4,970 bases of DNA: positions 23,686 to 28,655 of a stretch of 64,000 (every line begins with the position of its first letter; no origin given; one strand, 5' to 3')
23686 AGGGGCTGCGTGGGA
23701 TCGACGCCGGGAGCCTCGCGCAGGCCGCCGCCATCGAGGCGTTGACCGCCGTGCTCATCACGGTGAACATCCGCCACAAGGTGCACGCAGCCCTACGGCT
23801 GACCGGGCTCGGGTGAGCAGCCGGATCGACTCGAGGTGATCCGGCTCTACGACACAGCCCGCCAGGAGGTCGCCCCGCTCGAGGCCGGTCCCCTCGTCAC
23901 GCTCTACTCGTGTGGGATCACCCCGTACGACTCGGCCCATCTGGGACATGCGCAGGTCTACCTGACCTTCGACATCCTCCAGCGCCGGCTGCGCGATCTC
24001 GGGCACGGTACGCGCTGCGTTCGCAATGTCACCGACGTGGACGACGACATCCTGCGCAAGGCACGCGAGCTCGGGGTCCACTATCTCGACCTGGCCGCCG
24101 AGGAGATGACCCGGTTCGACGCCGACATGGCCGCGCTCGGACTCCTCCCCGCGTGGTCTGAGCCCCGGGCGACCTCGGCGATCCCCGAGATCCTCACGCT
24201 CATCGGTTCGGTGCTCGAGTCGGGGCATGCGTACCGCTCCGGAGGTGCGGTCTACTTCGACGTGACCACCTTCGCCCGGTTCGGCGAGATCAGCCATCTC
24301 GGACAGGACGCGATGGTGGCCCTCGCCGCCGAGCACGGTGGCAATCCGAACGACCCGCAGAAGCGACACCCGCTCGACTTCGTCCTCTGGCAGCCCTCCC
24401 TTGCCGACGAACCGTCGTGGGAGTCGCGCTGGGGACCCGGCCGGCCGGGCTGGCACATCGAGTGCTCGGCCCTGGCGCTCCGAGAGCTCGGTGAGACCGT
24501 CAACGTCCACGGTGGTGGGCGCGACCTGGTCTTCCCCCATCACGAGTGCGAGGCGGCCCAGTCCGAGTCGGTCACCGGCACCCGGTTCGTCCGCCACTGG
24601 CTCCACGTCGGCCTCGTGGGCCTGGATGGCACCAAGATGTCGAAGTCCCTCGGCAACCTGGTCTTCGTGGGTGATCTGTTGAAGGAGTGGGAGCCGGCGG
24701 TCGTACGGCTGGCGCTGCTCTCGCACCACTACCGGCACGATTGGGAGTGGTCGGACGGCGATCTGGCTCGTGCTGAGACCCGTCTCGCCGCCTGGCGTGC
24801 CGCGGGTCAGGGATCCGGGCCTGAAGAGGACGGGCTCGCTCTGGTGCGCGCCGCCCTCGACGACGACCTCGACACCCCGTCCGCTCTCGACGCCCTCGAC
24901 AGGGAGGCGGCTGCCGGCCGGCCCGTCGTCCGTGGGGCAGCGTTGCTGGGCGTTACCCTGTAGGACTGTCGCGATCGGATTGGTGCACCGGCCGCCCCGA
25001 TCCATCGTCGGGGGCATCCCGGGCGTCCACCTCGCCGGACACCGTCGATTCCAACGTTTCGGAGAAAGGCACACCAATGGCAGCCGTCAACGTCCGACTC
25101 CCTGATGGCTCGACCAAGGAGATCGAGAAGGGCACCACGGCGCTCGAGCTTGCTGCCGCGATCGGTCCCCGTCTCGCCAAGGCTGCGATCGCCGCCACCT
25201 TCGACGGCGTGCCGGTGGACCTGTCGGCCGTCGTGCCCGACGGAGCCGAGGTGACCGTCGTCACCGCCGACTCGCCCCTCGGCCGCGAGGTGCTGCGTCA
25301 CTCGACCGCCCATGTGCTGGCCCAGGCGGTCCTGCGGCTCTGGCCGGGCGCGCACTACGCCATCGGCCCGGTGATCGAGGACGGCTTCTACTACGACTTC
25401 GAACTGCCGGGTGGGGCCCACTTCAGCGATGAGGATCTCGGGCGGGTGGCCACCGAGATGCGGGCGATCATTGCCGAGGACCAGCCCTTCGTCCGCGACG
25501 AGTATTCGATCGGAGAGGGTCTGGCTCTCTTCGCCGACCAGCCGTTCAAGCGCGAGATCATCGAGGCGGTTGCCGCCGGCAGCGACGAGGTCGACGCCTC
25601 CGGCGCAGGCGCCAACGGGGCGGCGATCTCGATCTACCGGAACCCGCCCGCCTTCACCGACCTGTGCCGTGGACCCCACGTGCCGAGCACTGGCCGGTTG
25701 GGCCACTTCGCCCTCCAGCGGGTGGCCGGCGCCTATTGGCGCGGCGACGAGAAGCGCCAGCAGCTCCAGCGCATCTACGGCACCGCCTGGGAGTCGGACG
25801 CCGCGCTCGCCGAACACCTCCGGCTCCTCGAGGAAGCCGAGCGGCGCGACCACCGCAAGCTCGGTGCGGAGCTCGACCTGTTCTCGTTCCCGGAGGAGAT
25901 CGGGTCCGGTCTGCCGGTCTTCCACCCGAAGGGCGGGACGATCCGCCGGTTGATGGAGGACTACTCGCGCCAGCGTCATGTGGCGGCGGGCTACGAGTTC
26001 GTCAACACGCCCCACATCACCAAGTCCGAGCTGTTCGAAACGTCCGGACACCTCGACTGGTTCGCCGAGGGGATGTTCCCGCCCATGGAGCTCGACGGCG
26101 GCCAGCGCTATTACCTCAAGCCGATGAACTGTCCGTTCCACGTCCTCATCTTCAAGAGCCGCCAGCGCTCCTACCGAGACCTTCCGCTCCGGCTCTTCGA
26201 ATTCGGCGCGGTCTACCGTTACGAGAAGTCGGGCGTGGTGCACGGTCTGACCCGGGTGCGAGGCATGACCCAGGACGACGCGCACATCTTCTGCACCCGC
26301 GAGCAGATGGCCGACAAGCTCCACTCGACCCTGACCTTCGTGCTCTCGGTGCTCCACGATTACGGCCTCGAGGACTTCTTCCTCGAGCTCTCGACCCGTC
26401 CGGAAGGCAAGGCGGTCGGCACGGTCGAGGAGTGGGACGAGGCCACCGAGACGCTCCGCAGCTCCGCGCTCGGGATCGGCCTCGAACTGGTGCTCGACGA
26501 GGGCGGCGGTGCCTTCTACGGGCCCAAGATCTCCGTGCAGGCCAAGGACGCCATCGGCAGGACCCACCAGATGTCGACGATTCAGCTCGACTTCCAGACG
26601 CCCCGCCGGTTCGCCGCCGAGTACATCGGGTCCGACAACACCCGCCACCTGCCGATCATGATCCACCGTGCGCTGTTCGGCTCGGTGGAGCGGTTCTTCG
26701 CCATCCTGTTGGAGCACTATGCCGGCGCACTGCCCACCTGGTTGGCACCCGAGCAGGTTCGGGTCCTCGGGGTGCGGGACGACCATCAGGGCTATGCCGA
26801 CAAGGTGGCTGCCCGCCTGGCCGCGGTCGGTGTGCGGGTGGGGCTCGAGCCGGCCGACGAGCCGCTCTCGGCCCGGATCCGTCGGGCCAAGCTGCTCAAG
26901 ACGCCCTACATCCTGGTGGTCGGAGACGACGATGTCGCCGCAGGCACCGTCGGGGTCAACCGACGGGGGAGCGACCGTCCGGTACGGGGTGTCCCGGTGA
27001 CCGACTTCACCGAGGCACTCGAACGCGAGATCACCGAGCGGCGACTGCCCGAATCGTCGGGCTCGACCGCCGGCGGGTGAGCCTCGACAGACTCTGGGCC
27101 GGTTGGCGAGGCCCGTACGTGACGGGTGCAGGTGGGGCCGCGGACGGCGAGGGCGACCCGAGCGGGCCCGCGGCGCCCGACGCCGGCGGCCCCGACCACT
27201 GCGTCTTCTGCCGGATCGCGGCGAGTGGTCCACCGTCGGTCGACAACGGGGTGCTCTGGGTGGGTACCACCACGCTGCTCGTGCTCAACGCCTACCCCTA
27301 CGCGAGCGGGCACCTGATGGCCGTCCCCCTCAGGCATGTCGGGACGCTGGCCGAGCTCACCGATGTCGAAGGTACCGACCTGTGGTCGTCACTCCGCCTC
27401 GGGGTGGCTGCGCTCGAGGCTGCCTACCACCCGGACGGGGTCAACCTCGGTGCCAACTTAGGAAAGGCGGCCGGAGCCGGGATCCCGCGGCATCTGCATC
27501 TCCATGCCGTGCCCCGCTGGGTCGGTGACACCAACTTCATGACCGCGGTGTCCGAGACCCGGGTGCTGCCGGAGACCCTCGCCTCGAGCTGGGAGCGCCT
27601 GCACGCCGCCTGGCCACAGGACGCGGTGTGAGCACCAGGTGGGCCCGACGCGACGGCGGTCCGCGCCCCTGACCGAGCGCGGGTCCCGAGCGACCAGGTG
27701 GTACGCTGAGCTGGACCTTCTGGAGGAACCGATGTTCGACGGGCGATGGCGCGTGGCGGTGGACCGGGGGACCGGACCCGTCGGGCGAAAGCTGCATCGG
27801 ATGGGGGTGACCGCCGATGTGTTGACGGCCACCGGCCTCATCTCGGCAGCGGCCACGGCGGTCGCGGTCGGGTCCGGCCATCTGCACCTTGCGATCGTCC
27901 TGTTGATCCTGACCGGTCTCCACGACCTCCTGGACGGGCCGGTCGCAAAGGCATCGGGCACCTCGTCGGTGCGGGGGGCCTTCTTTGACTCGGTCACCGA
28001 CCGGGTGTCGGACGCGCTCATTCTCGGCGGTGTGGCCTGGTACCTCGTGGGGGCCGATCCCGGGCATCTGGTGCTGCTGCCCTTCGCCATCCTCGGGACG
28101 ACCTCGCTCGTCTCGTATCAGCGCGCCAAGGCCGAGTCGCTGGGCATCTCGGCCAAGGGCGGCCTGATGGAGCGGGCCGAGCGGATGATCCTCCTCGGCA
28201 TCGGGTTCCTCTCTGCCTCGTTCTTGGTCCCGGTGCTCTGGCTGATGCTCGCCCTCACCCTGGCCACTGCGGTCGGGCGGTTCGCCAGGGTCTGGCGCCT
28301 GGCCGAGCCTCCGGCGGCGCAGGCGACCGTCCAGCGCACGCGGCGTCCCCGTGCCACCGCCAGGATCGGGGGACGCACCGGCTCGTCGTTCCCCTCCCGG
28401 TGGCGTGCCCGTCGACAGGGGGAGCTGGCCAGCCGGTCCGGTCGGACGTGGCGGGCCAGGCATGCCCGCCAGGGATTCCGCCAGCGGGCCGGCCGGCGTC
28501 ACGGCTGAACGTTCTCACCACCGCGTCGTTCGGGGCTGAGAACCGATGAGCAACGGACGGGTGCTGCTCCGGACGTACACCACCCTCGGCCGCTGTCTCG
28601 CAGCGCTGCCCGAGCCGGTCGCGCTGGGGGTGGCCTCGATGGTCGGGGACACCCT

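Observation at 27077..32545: A PAS x3-GGDEF diguanylate cyclase sits inside the conserved PIM-biosynthesis operon, start/stop-coupled to patA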

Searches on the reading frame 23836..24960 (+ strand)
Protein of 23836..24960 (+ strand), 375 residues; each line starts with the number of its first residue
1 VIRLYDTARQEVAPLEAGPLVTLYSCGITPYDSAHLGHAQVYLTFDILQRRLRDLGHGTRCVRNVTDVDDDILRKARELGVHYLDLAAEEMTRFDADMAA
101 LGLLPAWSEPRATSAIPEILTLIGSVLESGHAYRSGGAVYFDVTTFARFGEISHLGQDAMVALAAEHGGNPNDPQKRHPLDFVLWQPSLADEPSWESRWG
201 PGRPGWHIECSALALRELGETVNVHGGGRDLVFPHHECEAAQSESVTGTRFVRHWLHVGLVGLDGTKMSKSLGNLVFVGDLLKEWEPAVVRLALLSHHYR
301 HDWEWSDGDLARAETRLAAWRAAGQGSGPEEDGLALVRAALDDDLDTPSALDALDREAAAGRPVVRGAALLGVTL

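Call 8: search_protein_families(library=pfam, proteins=[window:23836-24960:+], max_evalue=0.01)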
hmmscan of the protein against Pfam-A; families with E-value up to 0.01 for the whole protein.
window:23836-24960:+ (375 aa): 4 families
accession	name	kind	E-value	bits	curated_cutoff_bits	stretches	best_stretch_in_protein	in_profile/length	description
PF01406.26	tRNA-synt_1e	-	3.3e-98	329.2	27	1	20-313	9-299/301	tRNA synthetases class I (C) catalytic domain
PF09334.17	tRNA-synt_1g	-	1.1e-07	31.5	20.1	1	247-309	307-370/391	tRNA synthetases class I (M)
PF01921.24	tRNA-synt_1f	-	3.4e-05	23.4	27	0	23-76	25-76/360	tRNA synthetases class I (K)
PF00133.28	tRNA-synt_1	-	0.00074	18.8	22.7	1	258-306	365-414/414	tRNA synthetases class I (I, L, M and V)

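Call 9: search_protein_families(library=ncbifam, proteins=[window:23836-24960:+], max_evalue=0.001)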
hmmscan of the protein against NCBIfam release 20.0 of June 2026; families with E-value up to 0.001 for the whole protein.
window:23836-24960:+ (375 aa): 11 families
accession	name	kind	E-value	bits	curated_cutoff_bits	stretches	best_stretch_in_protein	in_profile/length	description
TIGR03447.1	mycothiol_MshC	equivalog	7.6e-126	420.2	485.1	1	2-360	18-384/411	cysteine--1-D-myo-inosityl 2-amino-2-deoxy-alpha-D-glucopyranoside ligase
TIGR00435.1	cysS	equivalog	4.6e-101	339.2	340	1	3-319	2-317/466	cysteine--tRNA ligase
NF011108.0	PRK14536.1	equivalog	5.9e-65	219.9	780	1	3-312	4-325/490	cysteine--tRNA ligase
NF011107.0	PRK14534.1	equivalog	6.2e-35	121.1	744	1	2-306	3-319/481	cysteine--tRNA ligase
NF008859.0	PRK11893.2-1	equivalog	8.7e-10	38.1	553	1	29-102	12-86/498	methionine--tRNA ligase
NF008957.0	PRK12300.1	subfamily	3.5e-07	28.6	677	1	259-321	618-681/946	leucine--tRNA ligase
TIGR00398.1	metG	equivalog_domain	2.1e-06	26.7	336.35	1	247-299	307-359/530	methionine--tRNA ligase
NF008863.0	PRK11893.2-5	equivalog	7e-06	24.9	551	1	29-102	15-89/531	methionine--tRNA ligase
NF001100.0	PRK00133.1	equivalog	7e-05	21.5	587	0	248-298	311-362/676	methionine--tRNA ligase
TIGR00392.1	ileS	equivalog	0.00072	17.8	621.4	1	263-316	607-660/861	isoleucine--tRNA ligase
TIGR00395.1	leuS_arch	equivalog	0.00078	17.5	648.5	0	258-321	611-675/938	leucine--tRNA ligase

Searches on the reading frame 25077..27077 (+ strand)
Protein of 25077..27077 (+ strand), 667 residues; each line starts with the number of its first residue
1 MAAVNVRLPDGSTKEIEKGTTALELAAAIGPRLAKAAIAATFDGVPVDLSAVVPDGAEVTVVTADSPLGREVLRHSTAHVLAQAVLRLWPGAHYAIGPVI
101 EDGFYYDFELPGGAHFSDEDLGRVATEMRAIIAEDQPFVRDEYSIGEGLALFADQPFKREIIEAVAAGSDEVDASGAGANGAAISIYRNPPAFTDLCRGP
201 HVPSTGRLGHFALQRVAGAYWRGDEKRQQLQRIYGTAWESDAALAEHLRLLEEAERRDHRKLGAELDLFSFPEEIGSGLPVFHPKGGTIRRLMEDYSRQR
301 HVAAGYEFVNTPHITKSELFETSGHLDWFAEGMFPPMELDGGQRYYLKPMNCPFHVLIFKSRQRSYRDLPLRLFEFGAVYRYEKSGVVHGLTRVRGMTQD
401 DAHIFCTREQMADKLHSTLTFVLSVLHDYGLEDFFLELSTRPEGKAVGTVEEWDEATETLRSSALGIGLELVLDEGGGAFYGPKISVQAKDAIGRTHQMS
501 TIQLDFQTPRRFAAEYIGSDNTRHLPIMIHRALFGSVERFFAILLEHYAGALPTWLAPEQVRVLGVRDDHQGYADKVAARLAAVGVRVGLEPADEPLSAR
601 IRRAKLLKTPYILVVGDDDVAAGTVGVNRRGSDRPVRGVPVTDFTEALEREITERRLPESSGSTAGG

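Call 8: search_protein_families(library=pfam, proteins=[window:25077-27077:+], max_evalue=0.01)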
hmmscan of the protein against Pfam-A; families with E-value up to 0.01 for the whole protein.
window:25077-27077:+ (667 aa): 4 families
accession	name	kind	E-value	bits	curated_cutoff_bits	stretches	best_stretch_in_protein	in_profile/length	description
PF00587.30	tRNA-synt_2b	-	6.6e-44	150.5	29.3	1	340-548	6-179/179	tRNA synthetase class II core domain (G, H, P, S and T)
PF03129.25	HGTP_anticodon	-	3.2e-15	56.5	21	1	560-649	1-92/94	Anticodon binding domain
PF07973.19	tRNA_SAD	-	1.4e-14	54.2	24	1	184-234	1-44/44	Threonyl and Alanyl tRNA synthetase second additional domain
PF02824.27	TGS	-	2.5e-12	47.1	22.2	1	5-63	2-60/60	TGS domain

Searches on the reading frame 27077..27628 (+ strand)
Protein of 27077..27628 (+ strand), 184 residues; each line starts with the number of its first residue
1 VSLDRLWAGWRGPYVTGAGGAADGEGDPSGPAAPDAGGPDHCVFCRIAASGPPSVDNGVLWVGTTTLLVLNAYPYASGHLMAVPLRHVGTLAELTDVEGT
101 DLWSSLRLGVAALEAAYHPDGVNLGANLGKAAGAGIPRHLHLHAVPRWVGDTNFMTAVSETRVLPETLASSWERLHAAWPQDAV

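Call 8: search_protein_families(library=pfam, proteins=[window:27077-27628:+], max_evalue=0.01)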
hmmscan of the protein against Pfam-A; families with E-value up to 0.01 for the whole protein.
window:27077-27628:+ (184 aa): 4 families
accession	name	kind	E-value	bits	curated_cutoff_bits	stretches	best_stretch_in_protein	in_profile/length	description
PF01230.28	HIT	-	1.1e-09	39.3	21.5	1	66-147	15-95/98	HIT domain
PF11969.13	DcpS_C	-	0.0003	21.7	24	1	42-145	2-100/114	Scavenger mRNA decapping enzyme C-term binding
PF04677.20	CwfJ_C_1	-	0.0057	17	21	1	39-117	11-82/122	Protein similar to CwfJ C-terminus 1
PF11162.13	DUF2946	-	0.0066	17.6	23.7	1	18-60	38-82/117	Protein of unknown function (DUF2946)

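Call 9: search_protein_families(library=ncbifam, proteins=[window:27077-27628:+], max_evalue=0.001)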
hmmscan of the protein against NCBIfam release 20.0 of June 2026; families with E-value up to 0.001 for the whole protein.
window:27077-27628:+ (184 aa): 1 family
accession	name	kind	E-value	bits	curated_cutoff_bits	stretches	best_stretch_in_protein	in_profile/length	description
NF052622.1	ATPAdlTfActino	equivalog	4.8e-35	120.6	290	1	3-180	12-175/176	ATP adenylyltransferase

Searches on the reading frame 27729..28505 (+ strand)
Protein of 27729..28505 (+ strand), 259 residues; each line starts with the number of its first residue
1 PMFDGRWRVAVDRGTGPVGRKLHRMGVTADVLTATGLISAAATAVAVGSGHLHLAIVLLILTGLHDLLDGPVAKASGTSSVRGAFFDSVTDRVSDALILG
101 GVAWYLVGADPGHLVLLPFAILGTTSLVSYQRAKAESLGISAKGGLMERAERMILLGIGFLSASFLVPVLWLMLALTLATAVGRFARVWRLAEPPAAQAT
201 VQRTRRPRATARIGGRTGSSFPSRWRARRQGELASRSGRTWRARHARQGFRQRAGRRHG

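Call 8: search_protein_families(library=pfam, proteins=[window:27729-28505:+], max_evalue=0.01)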
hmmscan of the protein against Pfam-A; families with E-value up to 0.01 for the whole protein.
window:27729-28505:+ (259 aa): 1 family
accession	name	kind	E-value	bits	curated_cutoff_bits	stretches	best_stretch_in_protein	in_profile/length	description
PF01066.26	CDP-OH_P_transf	-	1.3e-09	39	22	1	28-178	3-147/152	CDP-alcohol phosphatidyltransferase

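Call 9: search_protein_families(library=ncbifam, proteins=[window:27729-28505:+], max_evalue=0.001)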
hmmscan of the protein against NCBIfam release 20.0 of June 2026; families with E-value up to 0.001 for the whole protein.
window:27729-28505:+ (259 aa): 8 families
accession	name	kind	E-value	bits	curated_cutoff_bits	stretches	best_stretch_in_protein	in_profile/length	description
NF040950.1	archin_ph_syn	equivalog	2.2e-38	132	180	1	7-190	4-189/191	archaetidylinositol phosphate synthase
NF045883.1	PIPSynth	equivalog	8.4e-37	126.8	170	1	8-190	4-194/197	phosphatidylinositol phosphate synthase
NF052561.1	PIPSynBT1523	equivalog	6.2e-27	94.8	350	1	17-163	15-171/232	hypothetical protein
NF041135.1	IPPtranDIPPsyn_Thcocales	equivalog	2.1e-08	33.6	580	1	33-132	260-353/419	bifunctional L-myo-inositol-1-phosphate cytidylyltransferase/CDP-L-myo-inositol myo-inositolphosphotransferase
TIGR00473.1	pssA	equivalog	1.7e-05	25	107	1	47-94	15-62/153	CDP-diacylglycerol--serine O-phosphatidyltransferase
NF038086.1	anchor_synt_A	exception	3.7e-05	23.6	200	1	22-94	4-73/222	protein sorting system archaetidylserine synthase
TIGR04217.1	archae_ser_T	exception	0.00014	21.8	200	1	27-178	8-158/221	archaetidylserine synthase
NF053678.1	ClpnSynClsA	equivalog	0.00025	21.2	240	1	51-94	29-72/180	cardiolipin synthase ClsA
